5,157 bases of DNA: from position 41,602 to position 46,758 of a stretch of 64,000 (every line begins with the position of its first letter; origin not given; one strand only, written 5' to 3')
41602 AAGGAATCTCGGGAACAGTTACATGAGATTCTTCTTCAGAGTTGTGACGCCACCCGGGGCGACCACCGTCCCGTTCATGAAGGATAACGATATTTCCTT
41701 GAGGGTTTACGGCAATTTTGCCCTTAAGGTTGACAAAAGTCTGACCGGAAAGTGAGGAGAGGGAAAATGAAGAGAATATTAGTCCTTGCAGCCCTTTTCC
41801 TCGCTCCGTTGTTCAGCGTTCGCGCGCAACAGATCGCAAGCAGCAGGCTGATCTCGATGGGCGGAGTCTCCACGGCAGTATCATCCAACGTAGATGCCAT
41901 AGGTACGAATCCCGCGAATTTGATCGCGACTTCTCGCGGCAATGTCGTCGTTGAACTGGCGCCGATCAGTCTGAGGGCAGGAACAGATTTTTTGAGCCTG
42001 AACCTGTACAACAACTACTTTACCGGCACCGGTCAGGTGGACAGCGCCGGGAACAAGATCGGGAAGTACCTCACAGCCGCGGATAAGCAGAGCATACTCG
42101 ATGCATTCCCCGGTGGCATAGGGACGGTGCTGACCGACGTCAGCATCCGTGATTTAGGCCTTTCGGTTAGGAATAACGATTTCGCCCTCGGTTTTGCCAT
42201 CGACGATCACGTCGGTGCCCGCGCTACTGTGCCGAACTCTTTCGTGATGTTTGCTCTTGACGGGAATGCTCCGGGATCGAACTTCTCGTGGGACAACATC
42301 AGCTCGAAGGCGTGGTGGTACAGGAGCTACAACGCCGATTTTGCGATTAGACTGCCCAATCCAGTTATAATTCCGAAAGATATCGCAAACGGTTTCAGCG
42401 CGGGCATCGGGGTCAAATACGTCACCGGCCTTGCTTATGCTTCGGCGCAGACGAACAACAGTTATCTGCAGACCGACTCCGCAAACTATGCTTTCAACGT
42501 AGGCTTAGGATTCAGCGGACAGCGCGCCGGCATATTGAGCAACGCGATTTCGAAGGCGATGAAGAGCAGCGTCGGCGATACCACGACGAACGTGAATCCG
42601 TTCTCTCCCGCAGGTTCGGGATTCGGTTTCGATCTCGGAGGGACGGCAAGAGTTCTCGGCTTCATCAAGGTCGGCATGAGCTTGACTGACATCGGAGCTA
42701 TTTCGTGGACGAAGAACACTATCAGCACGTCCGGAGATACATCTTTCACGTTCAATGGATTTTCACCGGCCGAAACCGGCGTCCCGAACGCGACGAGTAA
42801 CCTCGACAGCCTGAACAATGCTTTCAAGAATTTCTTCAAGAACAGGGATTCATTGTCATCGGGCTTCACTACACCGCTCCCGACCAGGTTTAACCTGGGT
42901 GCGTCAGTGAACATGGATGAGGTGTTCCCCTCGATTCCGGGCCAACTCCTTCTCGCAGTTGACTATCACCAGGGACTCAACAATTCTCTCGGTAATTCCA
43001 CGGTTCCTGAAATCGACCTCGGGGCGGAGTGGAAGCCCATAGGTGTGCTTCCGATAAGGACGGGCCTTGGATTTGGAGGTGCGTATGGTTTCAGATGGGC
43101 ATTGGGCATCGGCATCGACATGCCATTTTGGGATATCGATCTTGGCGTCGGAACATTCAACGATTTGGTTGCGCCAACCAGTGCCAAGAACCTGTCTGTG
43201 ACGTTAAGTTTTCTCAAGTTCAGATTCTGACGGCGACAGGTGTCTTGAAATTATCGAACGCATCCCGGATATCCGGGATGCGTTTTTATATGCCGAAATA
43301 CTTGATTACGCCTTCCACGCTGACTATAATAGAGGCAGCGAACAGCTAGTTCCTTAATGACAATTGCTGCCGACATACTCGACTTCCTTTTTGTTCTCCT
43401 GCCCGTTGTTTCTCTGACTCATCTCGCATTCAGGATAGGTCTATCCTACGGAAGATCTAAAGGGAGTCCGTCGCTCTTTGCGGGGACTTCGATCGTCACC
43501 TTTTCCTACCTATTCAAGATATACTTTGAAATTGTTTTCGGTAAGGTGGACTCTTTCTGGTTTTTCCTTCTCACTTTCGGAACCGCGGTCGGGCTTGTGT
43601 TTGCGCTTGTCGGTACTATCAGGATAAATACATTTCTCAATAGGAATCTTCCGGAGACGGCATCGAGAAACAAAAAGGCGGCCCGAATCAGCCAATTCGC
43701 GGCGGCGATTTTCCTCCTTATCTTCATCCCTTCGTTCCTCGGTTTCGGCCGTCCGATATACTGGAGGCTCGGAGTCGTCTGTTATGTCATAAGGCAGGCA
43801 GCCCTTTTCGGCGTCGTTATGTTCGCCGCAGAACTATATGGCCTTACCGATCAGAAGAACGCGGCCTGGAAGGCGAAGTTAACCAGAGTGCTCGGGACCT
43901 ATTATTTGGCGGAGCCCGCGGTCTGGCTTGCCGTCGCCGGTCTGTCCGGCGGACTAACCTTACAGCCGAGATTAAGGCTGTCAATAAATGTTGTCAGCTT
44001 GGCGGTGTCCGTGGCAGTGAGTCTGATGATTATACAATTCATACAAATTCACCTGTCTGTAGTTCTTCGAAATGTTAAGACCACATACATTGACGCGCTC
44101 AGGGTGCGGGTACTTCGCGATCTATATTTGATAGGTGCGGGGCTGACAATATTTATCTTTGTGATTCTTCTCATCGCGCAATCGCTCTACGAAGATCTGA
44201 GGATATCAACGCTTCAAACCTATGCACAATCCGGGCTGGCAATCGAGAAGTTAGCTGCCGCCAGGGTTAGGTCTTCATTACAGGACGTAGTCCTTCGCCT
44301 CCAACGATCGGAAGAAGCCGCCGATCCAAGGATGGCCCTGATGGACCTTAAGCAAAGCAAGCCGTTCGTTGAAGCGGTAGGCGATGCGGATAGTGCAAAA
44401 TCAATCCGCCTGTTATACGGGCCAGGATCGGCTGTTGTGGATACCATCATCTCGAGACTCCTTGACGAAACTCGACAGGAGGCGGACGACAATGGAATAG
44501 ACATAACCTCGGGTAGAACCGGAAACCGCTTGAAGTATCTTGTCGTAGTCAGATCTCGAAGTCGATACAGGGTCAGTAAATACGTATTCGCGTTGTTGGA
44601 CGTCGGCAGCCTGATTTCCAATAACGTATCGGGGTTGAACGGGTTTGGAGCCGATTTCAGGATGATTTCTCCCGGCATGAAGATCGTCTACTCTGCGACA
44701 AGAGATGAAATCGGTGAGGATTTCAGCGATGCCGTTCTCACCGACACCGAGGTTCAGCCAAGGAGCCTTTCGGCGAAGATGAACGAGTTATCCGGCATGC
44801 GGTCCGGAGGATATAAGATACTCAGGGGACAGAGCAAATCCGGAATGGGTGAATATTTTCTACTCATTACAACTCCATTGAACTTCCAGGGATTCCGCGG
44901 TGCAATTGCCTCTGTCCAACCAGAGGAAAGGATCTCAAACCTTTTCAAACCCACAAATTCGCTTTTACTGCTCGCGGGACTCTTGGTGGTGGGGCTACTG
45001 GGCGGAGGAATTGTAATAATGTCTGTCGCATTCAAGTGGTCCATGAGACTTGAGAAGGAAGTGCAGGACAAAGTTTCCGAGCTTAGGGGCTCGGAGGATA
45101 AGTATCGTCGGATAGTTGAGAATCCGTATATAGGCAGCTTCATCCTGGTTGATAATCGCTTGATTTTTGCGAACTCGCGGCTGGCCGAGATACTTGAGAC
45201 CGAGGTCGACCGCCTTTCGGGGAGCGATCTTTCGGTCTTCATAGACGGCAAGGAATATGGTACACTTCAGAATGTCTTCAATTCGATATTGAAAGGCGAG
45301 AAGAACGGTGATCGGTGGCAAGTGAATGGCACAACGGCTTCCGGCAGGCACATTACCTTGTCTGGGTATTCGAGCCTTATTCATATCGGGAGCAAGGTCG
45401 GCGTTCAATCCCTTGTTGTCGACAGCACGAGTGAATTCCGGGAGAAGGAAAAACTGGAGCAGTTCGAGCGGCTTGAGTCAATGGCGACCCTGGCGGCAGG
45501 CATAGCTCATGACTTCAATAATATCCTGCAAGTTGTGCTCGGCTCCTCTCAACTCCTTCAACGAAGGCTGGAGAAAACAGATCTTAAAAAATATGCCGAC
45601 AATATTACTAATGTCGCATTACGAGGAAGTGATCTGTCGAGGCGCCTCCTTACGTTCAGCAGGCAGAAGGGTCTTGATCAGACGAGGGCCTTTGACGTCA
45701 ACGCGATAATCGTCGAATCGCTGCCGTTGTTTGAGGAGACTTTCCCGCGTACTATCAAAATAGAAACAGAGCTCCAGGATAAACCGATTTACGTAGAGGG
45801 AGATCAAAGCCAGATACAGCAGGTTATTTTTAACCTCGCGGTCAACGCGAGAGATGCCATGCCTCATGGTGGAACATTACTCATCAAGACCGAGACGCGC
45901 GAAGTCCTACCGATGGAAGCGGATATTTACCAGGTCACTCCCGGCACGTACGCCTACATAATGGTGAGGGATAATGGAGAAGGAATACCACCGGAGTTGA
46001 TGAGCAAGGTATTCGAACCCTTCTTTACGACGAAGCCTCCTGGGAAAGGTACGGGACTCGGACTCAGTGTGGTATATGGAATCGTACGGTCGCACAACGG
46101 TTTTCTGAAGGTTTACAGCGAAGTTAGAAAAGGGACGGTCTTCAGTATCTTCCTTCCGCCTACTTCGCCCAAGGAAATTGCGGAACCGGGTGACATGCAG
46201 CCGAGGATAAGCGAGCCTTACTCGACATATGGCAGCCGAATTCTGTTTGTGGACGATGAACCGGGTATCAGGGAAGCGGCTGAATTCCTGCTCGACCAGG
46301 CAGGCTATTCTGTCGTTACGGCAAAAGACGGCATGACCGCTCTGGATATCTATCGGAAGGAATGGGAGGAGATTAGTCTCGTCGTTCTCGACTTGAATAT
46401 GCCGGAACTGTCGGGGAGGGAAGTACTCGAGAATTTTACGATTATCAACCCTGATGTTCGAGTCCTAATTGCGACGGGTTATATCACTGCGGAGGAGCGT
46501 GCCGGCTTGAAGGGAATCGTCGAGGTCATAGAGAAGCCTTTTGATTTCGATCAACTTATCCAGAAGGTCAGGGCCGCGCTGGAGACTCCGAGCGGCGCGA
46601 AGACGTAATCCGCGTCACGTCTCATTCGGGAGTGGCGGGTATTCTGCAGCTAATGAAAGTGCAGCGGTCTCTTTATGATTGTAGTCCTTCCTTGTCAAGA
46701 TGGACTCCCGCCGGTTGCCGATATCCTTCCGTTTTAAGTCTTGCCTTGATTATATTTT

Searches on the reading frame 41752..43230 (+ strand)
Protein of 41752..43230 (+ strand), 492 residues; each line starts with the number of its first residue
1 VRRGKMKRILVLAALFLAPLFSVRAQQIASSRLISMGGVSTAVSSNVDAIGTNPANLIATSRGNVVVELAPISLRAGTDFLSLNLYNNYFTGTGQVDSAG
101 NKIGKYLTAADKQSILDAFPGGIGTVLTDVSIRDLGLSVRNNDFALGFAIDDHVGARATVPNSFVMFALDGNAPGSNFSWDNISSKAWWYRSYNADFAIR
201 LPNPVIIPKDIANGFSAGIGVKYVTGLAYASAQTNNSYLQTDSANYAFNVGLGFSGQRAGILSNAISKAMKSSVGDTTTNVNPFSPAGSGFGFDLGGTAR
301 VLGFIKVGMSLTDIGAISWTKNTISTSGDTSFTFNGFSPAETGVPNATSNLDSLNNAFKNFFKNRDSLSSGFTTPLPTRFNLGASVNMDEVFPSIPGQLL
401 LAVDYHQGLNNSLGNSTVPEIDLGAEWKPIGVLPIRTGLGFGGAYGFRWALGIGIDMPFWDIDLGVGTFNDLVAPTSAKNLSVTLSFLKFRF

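Call 96: search_protein_families(library=pfam, proteins=[window:41752-43230:+], max_evalue=0.00001)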
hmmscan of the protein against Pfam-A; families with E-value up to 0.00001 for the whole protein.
window:41752-43230:+ (492 aa): 1 family
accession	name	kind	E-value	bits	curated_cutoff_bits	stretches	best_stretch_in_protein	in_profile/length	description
PF18990.6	DUF5723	-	6.5e-34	118.6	26.8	1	83-405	21-307/376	Family of unknown function (DUF5723)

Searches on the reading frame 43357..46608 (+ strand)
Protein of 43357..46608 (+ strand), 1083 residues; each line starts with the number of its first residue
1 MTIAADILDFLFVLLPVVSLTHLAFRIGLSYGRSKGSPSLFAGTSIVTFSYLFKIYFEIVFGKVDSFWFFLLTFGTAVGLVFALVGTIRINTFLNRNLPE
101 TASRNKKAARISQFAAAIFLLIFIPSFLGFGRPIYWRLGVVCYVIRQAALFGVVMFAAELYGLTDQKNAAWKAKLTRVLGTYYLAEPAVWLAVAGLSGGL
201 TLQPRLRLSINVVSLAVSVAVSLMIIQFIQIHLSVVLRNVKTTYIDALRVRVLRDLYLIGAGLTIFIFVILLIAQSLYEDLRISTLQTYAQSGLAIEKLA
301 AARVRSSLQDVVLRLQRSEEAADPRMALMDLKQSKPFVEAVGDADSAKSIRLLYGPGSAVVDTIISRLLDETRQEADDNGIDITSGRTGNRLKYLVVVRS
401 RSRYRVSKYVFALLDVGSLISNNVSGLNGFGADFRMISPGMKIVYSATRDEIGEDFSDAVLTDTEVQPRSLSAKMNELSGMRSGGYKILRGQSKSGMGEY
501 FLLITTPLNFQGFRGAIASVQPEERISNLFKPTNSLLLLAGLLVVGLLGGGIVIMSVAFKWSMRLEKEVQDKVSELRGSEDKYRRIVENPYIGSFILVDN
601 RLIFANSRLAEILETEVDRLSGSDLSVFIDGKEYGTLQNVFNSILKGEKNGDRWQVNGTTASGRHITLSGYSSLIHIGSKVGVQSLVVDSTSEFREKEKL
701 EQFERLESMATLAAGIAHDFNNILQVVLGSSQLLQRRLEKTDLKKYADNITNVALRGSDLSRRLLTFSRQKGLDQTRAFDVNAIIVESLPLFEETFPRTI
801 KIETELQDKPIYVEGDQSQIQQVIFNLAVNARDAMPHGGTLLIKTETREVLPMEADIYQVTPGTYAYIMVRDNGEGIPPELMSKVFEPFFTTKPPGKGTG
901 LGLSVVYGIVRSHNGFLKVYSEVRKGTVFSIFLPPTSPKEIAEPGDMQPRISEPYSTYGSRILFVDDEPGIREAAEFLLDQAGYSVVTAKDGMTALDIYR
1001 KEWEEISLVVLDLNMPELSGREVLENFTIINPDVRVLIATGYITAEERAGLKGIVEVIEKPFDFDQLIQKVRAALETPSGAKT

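Call 96: search_protein_families(library=pfam, proteins=[window:43357-46608:+], max_evalue=0.00001)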
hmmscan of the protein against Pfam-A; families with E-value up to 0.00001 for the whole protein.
window:43357-46608:+ (1083 aa): 3 families
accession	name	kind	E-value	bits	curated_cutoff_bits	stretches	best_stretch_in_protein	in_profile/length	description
PF02518.31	HATPase_c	-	3.6e-23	82.5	26.4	1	815-936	1-110/111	Histidine kinase-, DNA gyrase B-, and HSP90-like ATPase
PF00072.30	Response_reg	-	4.3e-19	69.2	30.2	1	962-1072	1-111/111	Response regulator receiver domain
PF00512.31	HisKA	-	6.1e-08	33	26.9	1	709-770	2-63/66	His Kinase A (phospho-acceptor) domain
